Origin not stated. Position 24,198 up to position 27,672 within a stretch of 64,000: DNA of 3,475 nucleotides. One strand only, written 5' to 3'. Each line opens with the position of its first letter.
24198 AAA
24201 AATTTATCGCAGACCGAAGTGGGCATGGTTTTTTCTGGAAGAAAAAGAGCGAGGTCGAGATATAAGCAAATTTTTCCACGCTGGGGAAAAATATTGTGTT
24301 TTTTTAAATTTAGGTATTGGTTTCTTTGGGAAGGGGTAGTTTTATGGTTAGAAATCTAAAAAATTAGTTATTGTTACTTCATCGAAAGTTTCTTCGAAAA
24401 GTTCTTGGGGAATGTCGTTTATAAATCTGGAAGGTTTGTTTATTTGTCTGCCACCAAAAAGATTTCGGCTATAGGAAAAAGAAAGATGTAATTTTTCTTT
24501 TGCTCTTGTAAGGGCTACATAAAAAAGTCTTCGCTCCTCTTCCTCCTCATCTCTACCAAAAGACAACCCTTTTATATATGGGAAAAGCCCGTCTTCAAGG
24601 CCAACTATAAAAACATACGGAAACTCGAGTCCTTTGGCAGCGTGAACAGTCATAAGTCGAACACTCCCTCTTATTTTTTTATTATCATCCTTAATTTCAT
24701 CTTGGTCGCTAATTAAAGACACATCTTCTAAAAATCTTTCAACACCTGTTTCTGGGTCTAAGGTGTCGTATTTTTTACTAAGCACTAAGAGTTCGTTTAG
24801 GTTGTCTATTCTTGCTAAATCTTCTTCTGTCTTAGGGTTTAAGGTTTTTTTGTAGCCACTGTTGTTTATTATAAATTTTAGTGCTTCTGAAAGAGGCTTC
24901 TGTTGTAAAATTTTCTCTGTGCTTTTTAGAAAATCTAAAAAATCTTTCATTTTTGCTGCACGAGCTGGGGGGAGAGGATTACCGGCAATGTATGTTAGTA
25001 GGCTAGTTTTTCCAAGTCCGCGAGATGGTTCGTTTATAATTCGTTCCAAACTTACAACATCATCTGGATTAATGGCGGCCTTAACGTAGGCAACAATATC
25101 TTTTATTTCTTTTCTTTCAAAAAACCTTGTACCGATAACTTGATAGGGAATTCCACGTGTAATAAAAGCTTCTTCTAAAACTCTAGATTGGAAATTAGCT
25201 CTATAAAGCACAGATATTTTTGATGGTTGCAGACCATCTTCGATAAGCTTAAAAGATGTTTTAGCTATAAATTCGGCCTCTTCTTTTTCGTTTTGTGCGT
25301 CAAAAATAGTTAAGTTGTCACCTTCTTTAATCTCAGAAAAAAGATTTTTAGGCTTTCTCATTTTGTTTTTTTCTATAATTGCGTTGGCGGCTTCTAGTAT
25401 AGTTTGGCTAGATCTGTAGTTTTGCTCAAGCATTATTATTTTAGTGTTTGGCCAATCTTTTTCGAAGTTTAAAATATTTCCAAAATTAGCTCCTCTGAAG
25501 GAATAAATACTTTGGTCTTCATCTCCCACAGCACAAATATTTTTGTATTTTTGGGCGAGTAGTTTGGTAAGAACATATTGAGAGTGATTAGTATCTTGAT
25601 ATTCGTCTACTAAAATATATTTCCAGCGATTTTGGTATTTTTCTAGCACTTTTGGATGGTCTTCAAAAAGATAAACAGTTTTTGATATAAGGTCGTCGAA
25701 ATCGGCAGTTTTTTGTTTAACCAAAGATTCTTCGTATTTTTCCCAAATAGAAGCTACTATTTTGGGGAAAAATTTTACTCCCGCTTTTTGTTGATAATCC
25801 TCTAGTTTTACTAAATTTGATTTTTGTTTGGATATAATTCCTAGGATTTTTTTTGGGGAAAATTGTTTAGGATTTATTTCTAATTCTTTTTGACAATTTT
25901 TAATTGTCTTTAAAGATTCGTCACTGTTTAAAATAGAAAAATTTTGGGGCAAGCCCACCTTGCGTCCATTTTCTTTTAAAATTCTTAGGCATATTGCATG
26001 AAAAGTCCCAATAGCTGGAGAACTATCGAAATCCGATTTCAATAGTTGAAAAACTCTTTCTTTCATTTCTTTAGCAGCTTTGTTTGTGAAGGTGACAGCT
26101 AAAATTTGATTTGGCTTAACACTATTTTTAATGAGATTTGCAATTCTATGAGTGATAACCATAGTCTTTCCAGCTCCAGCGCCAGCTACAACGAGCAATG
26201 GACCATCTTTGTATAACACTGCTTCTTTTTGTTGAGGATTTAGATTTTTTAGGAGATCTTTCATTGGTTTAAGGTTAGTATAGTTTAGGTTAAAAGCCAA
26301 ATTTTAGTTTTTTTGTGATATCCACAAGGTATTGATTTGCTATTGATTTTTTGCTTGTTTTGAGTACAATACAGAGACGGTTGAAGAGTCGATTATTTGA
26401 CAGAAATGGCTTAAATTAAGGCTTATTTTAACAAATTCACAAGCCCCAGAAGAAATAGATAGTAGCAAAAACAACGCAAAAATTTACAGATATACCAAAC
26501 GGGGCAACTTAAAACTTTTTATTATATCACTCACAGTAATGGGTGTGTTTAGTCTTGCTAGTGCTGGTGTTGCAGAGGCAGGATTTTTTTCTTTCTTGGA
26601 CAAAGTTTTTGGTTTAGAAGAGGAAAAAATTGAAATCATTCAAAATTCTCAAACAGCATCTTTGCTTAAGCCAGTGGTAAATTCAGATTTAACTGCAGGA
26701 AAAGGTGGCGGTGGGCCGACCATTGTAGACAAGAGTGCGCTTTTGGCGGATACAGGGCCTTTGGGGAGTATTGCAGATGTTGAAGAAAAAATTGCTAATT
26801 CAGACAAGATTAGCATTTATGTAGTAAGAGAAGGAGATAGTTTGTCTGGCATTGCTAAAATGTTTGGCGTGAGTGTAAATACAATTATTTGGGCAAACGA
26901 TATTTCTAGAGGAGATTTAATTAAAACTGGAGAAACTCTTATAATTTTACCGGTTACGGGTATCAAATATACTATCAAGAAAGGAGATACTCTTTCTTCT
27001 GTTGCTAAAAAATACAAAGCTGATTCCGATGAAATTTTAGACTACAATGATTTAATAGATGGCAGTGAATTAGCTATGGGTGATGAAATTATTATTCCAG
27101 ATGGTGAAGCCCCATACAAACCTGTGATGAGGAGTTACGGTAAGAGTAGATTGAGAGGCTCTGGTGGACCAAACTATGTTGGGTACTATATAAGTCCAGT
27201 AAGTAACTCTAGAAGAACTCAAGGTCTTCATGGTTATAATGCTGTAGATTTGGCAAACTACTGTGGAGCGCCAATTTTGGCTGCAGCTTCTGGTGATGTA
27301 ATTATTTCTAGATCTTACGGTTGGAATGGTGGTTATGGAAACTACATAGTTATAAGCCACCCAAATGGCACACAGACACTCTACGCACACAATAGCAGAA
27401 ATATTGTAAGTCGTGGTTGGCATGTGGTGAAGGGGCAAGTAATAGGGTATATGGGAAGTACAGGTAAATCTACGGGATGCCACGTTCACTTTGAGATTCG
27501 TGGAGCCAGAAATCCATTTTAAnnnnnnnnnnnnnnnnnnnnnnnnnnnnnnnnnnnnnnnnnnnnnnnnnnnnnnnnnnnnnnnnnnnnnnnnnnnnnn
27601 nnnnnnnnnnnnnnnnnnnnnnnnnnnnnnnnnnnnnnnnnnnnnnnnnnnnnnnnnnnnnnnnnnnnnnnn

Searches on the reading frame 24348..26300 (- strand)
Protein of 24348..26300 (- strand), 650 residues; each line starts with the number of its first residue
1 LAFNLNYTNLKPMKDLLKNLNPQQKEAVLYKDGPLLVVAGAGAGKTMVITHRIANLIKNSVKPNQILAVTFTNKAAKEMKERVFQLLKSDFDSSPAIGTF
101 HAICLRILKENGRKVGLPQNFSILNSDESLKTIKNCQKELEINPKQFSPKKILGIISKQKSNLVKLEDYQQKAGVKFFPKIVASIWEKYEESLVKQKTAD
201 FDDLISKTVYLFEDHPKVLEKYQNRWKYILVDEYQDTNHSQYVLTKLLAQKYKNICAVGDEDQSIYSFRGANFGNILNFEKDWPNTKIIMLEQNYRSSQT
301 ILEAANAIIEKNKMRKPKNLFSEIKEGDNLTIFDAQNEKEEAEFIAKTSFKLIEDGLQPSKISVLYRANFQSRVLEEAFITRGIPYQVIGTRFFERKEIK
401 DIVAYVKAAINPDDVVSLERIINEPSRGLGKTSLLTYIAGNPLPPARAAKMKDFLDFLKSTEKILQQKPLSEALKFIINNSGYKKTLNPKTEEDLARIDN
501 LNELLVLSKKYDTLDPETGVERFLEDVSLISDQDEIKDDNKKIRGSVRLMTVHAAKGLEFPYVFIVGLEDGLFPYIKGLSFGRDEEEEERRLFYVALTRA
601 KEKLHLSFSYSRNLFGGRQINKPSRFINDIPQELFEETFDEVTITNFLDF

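Call 5: search_protein_families(library=pfam, proteins=[window:24348-26300:-], max_evalue=0.01)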
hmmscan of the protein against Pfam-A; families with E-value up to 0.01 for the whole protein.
window:24348-26300:- (650 aa): 9 families
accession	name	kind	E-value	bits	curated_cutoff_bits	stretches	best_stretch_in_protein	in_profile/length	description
PF00580.27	UvrD-helicase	-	5.7e-91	305.4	23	1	20-283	1-270/271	UvrD/REP helicase N-terminal domain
PF13361.12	UvrD_C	-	4.3e-68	230.7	25.6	1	289-609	1-348/350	UvrD-like helicase C-terminal domain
PF13245.12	AAA_19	-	1.2e-25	90.6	25.1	1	24-269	1-134/134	AAA domain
PF13538.12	UvrD_C_2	-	1.1e-12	48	27.4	1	547-606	2-51/52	UvrD-like helicase C-terminal domain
PF01443.25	Viral_helicase1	-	1.2e-10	42.1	21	1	546-606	176-226/228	Viral superfamily 1 RNA helicase core domain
PF13604.12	AAA_30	-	3.3e-07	30.7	27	1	20-82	2-65/191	AAA domain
PF13087.12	AAA_12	-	6.5e-05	23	27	0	286-331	15-56/195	AAA domain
PF13086.12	AAA_11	-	0.00023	21.5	27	1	20-149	2-119/257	AAA domain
PF04851.21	ResIII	-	0.00045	20.6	22.5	1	19-93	18-83/164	Type III restriction enzyme, res subunit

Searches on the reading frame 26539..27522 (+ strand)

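Call 20: search_protein_families(library=pfam, proteins=[window:26539-27522:+], max_evalue=0.001)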
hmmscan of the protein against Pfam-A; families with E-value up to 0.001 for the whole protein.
window:26539-27522:+ (327 aa): 6 families
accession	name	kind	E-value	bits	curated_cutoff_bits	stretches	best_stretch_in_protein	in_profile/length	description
PF01551.29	Peptidase_M23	-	1.1e-27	96.5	28.7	1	234-325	4-92/96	Peptidase family M23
PF01476.26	LysM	-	1.3e-23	83.1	20.9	2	94-136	1-42/43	LysM domain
PF23473.1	LysM3_LYK4_5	-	1.8e-13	50.8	29.3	1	94-128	5-38/48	LYK4/5 LysM3 domain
PF23446.1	LysM1_NFP_LYK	-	9.9e-06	26.8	36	0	101-140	17-56/60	NFP/LYK LysM1 domain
PF23462.1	LysM3_NFP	-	3.8e-05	24.6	28.1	0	146-187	7-47/48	NFP LysM3 domain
PF23577.1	LysM_RLK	-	4.4e-05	23.8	27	0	144-176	3-35/44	LysM domain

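Call 72: search_protein_families(library=ncbifam, proteins=[window:26539-27522:+], max_evalue=0.01)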
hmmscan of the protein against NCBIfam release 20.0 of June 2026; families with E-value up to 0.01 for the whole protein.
window:26539-27522:+ (327 aa): 24 families
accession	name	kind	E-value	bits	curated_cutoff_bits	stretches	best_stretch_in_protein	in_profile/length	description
NF050804.1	CellDivDipMCaul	equivalog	1.3e-26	93.6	900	2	92-190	309-407/634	cell division endopeptidase DipM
NF040883.1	amid_act_ActS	equivalog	2.7e-23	82.5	375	2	232-321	135-221/242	amidase activator ActS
NF008652.0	PRK11649.1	equivalog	1.8e-21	76.4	341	1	215-320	291-397/439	murein DD-endopeptidase MepM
NF041208.1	celldiv_DipM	equivalog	4.9e-21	75.4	740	2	234-326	320-410/419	cell division endopeptidase DipM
NF053825.1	PdgNdpepShyA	equivalog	4.1e-19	68.6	700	1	227-320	290-380/425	peptidoglycan DD-endopeptidase ShyA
NF052336.1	PdgHdaseHSB100310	equivalog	1.1e-17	64.5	500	1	226-321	50-142/316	peptidoglycan hydrolase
NF047755.1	LIC_10271_M23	exception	3.7e-17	62.8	180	2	143-306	26-187/207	LIC_10271 family cell wall hydrolase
NF008123.1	PRK10871.1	equivalog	2.5e-15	56.8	311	1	232-321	264-350/365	murein hydrolase activator NlpD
NF053824.1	PdgNdpepShyC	equivalog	4.2e-15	55.6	700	1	220-320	283-380/429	peptidoglycan DD-endopeptidase ShyC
NF008050.0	PRK10783.1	equivalog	5.3e-13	48.1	508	1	84-184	334-445/457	murein transglycosylase D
NF047657.1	CellWlHdaseLepto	equivalog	2.8e-12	46.6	400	1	144-189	29-74/221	hypothetical protein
NF052530.1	Heli_ShapePgp3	exception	3.2e-12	46.2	300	1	235-321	169-252/270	peptidoglycan metallopeptidase Pgp3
NF052529.1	PG_M23_Pgp6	exception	8e-12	44.6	600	1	236-320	338-419/452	peptidoglycan metallopeptidase Pgp6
NF008644.1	PRK11637.1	equivalog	1.8e-09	37.1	270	1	233-321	286-371/385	murein hydrolase activator EnvC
TIGR02899.1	spore_safA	subfamily_domain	3.5e-09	36.5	67.85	2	96-131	1-37/44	SafA/ExsA family spore coat assembly protein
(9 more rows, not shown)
